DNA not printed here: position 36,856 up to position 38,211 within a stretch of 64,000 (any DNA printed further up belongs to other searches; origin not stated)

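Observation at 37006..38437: Translationally coupled SSB-like OB-fold protein plus MoxR-like AAA+ ATPase between flgM and the island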

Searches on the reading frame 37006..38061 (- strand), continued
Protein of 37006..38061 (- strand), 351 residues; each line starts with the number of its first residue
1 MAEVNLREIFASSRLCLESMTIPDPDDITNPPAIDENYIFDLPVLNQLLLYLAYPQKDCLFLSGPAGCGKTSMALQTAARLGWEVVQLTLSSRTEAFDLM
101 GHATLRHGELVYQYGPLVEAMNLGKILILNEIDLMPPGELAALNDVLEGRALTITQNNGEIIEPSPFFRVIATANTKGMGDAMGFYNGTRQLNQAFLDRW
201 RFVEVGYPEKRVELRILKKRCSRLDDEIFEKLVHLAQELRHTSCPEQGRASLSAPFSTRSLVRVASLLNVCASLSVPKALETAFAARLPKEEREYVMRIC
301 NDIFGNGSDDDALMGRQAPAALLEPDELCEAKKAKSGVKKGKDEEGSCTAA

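Call 33: find_encoding_contigs(protein=P0016, flank=8000, max_places=3)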
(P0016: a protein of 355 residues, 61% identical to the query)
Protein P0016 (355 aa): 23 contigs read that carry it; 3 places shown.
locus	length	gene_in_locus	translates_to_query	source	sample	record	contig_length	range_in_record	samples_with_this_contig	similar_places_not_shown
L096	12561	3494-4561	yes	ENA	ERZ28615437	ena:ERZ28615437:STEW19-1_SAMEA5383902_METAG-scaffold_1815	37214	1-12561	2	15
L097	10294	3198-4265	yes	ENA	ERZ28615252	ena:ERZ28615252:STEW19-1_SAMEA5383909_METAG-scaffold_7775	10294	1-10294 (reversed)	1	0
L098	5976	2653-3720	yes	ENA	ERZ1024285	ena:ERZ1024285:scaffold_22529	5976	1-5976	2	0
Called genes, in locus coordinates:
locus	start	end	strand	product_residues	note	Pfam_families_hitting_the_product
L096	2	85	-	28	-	?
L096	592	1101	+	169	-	-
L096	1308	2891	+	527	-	-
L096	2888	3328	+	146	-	-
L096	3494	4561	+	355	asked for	PF00004:AAA (weak), PF07726:AAA_3 (weak), PF07728:AAA_5, PF08406:CbbQ_C (weak)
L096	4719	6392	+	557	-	PF00092:VWA (weak), PF13519:VWA_2 (faint)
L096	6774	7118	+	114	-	-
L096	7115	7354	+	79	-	-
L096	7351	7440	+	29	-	-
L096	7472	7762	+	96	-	-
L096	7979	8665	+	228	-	-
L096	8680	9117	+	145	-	-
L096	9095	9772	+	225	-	-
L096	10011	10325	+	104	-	-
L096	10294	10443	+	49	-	-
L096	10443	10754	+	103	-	-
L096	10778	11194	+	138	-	-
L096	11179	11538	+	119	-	-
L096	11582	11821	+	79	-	-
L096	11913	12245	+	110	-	-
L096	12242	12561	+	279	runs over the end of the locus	-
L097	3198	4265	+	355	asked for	PF00004:AAA (weak), PF07726:AAA_3 (weak), PF07728:AAA_5, PF08406:CbbQ_C (weak)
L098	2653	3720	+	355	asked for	PF00004:AAA (weak), PF07726:AAA_3 (weak), PF07728:AAA_5, PF08406:CbbQ_C (weak)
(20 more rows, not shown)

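Call 50: search_dna_similar(query=window:37006-38061:-, collection=phages, mode=protein, max_rows=15)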
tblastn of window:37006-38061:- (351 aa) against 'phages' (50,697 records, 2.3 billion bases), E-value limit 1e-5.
Records with a match: 605; places in all: 605; records where one place covers at least 80% of the query: 0.
Best place of each record, by identity: <60% 605.
By first word of the organism name: Synechococcus 365; Listeria 68; Cyanophage 61; Prochlorococcus 24; Gordonia 16; Vibrio 13; Rhizobium 12; Pseudomonas 6; Marine 6; Clostridium 4; and 18 more.
By host as written in the record: - 188; Synechococcus 107; Listeria monocytogenes 46; Synechococcus sp. 38; Synechococcus sp. WH7803 28; Synechococcus sp. WH8102 20; Synechococcus sp. WH 7803 14; Synechococcus sp. MW02 10; and 77 more.
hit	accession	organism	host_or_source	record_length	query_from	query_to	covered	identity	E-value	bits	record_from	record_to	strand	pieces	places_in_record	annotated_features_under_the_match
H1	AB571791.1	Salmonella enterica subsp. enterica serovar Typhimurium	-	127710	37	306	77%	43.7%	5e-64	225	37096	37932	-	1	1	ATPase associated with various cellular activities (AAA) family ...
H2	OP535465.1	Synechococcus phage S-CREM1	Synechococcus sp. CB0101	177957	54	281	65%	38.4%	2e-34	139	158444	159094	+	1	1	MoxR family ATPase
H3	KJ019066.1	Synechococcus phage ACG-2014f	-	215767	52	310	74%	32.6%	5e-27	118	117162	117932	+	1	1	porphyrin biosynthetic protein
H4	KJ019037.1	Synechococcus phage ACG-2014f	-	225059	52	310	74%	32.6%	5e-27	118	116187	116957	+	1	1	porphyrin biosynthetic protein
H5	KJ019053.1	Synechococcus phage ACG-2014f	-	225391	52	310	74%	32.6%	5e-27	118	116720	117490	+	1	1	porphyrin biosynthetic protein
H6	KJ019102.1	Synechococcus phage ACG-2014f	-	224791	52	310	74%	32.6%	6e-27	117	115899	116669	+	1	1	porphyrin biosynthetic protein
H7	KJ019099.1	Synechococcus phage ACG-2014f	-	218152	52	310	74%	32.6%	8e-27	117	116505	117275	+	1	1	porphyrin biosynthetic protein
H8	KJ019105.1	Synechococcus phage ACG-2014f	-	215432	52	310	74%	32.6%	9e-27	117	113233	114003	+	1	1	porphyrin biosynthetic protein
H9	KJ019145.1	Synechococcus phage ACG-2014f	-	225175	52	310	74%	32.6%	9e-27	117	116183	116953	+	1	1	porphyrin biosynthetic protein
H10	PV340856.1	Synechococcus phage Sf-FS3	Synechococcus sp. WH8102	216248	52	311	74%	32.3%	3e-26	115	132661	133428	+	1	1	ATPase | 15,16-dihydrobiliverdin:ferredoxin oxidoreductase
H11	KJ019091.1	Synechococcus phage ACG-2014f_Syn7803US26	-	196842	52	310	74%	32.2%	1e-26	116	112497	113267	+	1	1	porphyrin biosynthetic protein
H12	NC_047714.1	Synechococcus phage ACG-2014f_Syn7803US26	-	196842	52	310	74%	32.2%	1e-26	116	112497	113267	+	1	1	porphyrin biosynthesis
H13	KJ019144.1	Synechococcus phage ACG-2014f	-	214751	52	310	74%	32.2%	1e-26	116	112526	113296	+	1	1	porphyrin biosynthetic protein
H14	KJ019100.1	Synechococcus phage ACG-2014f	-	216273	52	310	74%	32.2%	1e-26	116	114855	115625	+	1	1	porphyrin biosynthetic protein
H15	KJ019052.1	Synechococcus phage ACG-2014f_Syn7803C7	-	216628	52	310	74%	32.2%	1e-26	116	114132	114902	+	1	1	porphyrin biosynthetic protein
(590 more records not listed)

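Call 51: search_dna_similar(query=window:37006-38061:-, collection=plasmids, mode=protein, max_rows=15)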
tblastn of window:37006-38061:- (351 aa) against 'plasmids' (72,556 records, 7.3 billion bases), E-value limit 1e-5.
Records with a match: 3864; places in all: 3917; records where one place covers at least 80% of the query: 10.
Best place of each record, by identity: <60% 3864.
By first word of the organism name: Klebsiella 949; Escherichia 672; Salmonella 514; Enterobacter 328; Citrobacter 186; Pseudomonas 184; Acinetobacter 146; Providencia 97; Vibrio 86; Phaeobacter 57; and 129 more.
By predicted mobility (MOB-suite, as given by PLSDB): conjugative 2861; non-mobilizable 759; mobilizable 244.
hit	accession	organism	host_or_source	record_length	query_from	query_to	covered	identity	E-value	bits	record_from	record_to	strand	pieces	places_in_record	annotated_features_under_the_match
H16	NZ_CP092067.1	Edwardsiella ictaluri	Hybrid catfish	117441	38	306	77%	46.8%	3e-64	227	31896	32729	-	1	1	AAA family ATPase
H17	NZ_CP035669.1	Edwardsiella piscicida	catfish,single cell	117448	38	306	77%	46.8%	3e-64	227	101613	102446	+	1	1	AAA family ATPase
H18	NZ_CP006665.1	Edwardsiella anguillarum ET080813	Anguilla japonica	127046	38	306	77%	46.8%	3e-64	227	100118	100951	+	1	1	AAA family ATPase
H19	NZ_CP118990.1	Aeromonas allosaccharophila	Homo sapiens,cell culture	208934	37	305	77%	46.0%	3e-62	221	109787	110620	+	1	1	AAA family ATPase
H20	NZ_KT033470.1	Aeromonas salmonicida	-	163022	37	312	79%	44.6%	4e-63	224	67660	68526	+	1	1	AAA family ATPase | hypothetical protein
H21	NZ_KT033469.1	Aeromonas salmonicida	-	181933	37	312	79%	44.6%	4e-63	224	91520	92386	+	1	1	AAA family ATPase | hypothetical protein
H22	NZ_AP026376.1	Aeromonas caviae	-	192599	37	312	79%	44.6%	4e-63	224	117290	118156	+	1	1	AAA family ATPase | hypothetical protein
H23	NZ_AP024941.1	Aeromonas caviae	-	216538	37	312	79%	44.6%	4e-63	224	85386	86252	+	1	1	AAA family ATPase | hypothetical protein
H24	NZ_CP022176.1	Aeromonas salmonicida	Atlantic salmon,The RAS Atlantic Salmon ...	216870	37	312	79%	44.6%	4e-63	224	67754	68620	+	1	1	AAA family ATPase | hypothetical protein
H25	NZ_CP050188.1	Aeromonas salmonicida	Turbo,whole organism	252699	37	312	79%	44.6%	4e-63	224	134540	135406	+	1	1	AAA family ATPase | hypothetical protein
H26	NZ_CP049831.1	Aeromonas salmonicida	Turbo,whole organism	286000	37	312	79%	44.6%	4e-63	224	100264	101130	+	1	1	AAA family ATPase | hypothetical protein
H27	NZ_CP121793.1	Aeromonas caviae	Homo sapiens,plasma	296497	37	312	79%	44.6%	4e-63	224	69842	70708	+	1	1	AAA family ATPase | hypothetical protein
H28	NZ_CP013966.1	Aeromonas hydrophila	fish,cell culture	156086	37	305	77%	45.7%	7e-63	223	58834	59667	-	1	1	AAA family ATPase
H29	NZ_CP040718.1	Aeromonas veronii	alligator,bacteria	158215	37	305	77%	45.7%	7e-63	223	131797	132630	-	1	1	AAA family ATPase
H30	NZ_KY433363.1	Proteus mirabilis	-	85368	36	310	78%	44.3%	3e-62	221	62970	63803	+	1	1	AAA family ATPase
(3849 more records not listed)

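Call 52: get_annotated_region(hit=H20, flank=7000)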
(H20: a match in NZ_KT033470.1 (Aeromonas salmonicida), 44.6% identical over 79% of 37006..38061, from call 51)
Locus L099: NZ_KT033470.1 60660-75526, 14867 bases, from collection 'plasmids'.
description: Aeromonas salmonicida subsp. salmonicida strain JF2267 plasmid pAsa4c, complete sequence
organism: Aeromonas salmonicida (NCBI taxid 29491)
taxonomy: Bacteria; Pseudomonadota; Gammaproteobacteria; Aeromonadales; Aeromonadaceae; Aeromonas; Aeromonas salmonicida
host: -; source: -; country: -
typing (MOB-suite, as given by PLSDB): conjugative; replicon rep_cluster_71; relaxase MOBH,MOBH; mating-pair formation MPF_F
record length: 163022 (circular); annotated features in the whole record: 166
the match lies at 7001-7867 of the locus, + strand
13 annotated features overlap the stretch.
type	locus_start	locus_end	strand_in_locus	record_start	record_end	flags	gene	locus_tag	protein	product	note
CDS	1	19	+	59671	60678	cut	-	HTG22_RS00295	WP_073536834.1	TraU family protein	-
CDS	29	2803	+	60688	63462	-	traN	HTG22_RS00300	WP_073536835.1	conjugal transfer mating pair stabilization protein TraN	-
CDS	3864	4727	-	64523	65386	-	-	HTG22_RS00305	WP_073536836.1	hypothetical protein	-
CDS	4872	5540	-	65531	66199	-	-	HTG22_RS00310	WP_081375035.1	hypothetical protein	-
CDS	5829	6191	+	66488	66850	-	-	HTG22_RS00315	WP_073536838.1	hypothetical protein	-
CDS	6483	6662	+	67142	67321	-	-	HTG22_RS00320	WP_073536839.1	hypothetical protein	-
CDS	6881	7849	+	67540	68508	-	-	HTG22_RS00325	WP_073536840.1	AAA family ATPase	-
CDS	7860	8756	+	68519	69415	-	-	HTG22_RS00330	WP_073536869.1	hypothetical protein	-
CDS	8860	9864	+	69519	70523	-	bet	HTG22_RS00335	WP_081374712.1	phage recombination protein Bet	GO:0006259 - DNA metabolic process [Evidence IEA]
CDS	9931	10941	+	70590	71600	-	-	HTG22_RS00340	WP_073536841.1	lambda-exonuclease family protein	-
CDS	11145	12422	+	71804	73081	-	-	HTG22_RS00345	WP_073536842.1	DUF3150 domain-containing protein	-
CDS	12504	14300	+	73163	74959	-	-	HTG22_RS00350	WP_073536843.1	VWA domain-containing protein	-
CDS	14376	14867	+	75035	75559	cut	-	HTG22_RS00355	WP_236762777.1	hypothetical protein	-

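Call 53: get_annotated_region(hit=H1, flank=7000)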
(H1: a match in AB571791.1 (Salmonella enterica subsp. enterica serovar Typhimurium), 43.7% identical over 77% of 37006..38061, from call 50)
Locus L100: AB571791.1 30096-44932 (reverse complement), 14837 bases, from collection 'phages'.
description: Salmonella enterica subsp. enterica serovar Typhimurium DNA, genomic island GI-Cluster 7-6 region.
organism: Salmonella enterica subsp. enterica serovar Typhimurium (NCBI taxid 90371)
taxonomy: Bacteria; Pseudomonadati; Pseudomonadota; Gammaproteobacteria; Enterobacterales; Enterobacteriaceae; Salmonella
host: -; source: -; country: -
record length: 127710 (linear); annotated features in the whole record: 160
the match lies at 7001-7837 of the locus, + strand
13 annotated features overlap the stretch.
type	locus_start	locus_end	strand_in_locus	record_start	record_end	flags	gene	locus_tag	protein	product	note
CDS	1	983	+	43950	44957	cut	traU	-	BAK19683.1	type IV conjugative transfer system protein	L-3553_1.052c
CDS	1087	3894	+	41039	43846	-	traN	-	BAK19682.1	type IV conjugative transfer system protein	L-3553_1.051c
CDS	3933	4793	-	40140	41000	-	-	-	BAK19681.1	conserved hypothetical protein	L-3553_1.050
CDS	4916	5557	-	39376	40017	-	-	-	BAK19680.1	conserved hypothetical protein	L-3553_1.049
CDS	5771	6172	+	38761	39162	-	-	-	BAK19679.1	hypothetical protein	L-3553_1.048c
CDS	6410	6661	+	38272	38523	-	-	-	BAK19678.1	conserved hypothetical protein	L-3553_1.047c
CDS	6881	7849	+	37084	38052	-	-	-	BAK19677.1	ATPase associated with various cellular activities (AAA) family protein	L-3553_1.046c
CDS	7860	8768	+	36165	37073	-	-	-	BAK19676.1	conserved hypothetical protein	L-3553_1.045c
CDS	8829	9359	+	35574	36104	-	ssb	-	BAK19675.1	single-stranded DNA-binding protein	L-3553_1.044c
CDS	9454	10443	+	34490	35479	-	bet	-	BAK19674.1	phage recombination protein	L-3553_1.043c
CDS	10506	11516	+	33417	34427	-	-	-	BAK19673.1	conserved hypothetical protein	L-3553_1.042c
CDS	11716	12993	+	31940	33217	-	-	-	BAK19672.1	conserved hypothetical protein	L-3553_1.041c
CDS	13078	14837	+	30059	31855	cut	-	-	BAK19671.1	conserved hypothetical protein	L-3553_1.040c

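Call 62: find_encoding_contigs(protein=P0099, flank=7000, max_places=2)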
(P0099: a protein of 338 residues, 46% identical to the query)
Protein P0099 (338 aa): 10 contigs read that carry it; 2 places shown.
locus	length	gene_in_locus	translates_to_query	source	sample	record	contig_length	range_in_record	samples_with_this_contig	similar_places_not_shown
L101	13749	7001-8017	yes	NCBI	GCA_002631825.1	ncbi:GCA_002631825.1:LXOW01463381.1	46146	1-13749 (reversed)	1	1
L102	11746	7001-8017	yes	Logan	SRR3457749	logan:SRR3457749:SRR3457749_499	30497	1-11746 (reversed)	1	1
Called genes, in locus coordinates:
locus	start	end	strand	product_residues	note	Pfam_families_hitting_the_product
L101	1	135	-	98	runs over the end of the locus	-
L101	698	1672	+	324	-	PF00520:Ion_trans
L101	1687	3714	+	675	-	PF00912:Transgly, PF00905:Transpeptidase, PF06832:BiPBP_C (faint)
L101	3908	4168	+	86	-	PF00550:PP-binding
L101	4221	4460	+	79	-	PF00550:PP-binding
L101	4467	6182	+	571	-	PF00501:AMP-binding, PF13193:AMP-binding_C (weak)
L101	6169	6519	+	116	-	PF22818:ApeI-like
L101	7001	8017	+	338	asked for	PF00004:AAA (faint), PF07728:AAA_5, PF08406:CbbQ_C (weak)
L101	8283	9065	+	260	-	PF01381:HTH_3 (weak)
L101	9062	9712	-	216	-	-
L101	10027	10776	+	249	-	-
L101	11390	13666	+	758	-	PF14262:Cthe_2159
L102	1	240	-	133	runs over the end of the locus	-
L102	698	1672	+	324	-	PF00520:Ion_trans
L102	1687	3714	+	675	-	PF00912:Transgly, PF00905:Transpeptidase, PF06832:BiPBP_C (faint)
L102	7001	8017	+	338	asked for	PF00004:AAA (faint), PF07728:AAA_5, PF08406:CbbQ_C (weak)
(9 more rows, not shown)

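Call 63: find_encoding_contigs(protein=P0060, flank=7000, max_places=2)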
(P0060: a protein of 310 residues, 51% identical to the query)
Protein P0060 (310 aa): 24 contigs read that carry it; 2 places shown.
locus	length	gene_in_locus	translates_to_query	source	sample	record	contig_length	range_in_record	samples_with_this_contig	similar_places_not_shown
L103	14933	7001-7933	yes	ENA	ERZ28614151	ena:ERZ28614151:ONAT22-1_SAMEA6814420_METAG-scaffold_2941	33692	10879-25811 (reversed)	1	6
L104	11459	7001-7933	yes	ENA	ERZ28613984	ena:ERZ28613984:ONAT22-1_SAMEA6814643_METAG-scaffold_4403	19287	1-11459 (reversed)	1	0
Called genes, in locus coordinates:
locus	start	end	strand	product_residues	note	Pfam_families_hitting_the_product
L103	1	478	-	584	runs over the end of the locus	PF00512:HisKA, PF02518:HATPase_c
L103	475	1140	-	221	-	PF00072:Response_reg, PF00486:Trans_reg_C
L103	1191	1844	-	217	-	PF01895:PhoU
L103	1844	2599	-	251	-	PF02463:SMC_N (faint), PF00005:ABC_tran, PF13304:AAA_21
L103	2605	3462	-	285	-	PF00528:BPD_transp_1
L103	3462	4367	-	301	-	PF00528:BPD_transp_1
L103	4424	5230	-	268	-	PF12849:PBP_like_2, PF01547:SBP_bac_1 (weak), PF13531:SBP_bac_11, PF12727:PBP_like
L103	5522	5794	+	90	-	-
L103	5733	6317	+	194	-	PF02525:Flavodoxin_2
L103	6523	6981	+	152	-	PF00436:SSB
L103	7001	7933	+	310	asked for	PF07728:AAA_5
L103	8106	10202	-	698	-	PF00009:GTP_EFTU (faint), PF01926:MMR_HSR1, PF02421:FeoB_N, PF09439:SRPRB (faint), PF17910:FeoB_Cyto (weak), PF07670:Gate, PF07664:FeoB_C, PF07670:Gate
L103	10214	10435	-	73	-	PF04023:FeoA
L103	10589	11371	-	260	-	PF00753:Lactamase_B (faint), PF12706:Lactamase_B_2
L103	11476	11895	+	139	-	PF00376:MerR, PF13411:MerR_1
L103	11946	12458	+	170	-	PF14512:TM1586_NiRdase (faint), PF00881:Nitroreductase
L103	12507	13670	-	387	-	PF03702:AnmK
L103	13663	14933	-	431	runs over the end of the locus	PF00202:Aminotran_3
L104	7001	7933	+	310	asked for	PF07728:AAA_5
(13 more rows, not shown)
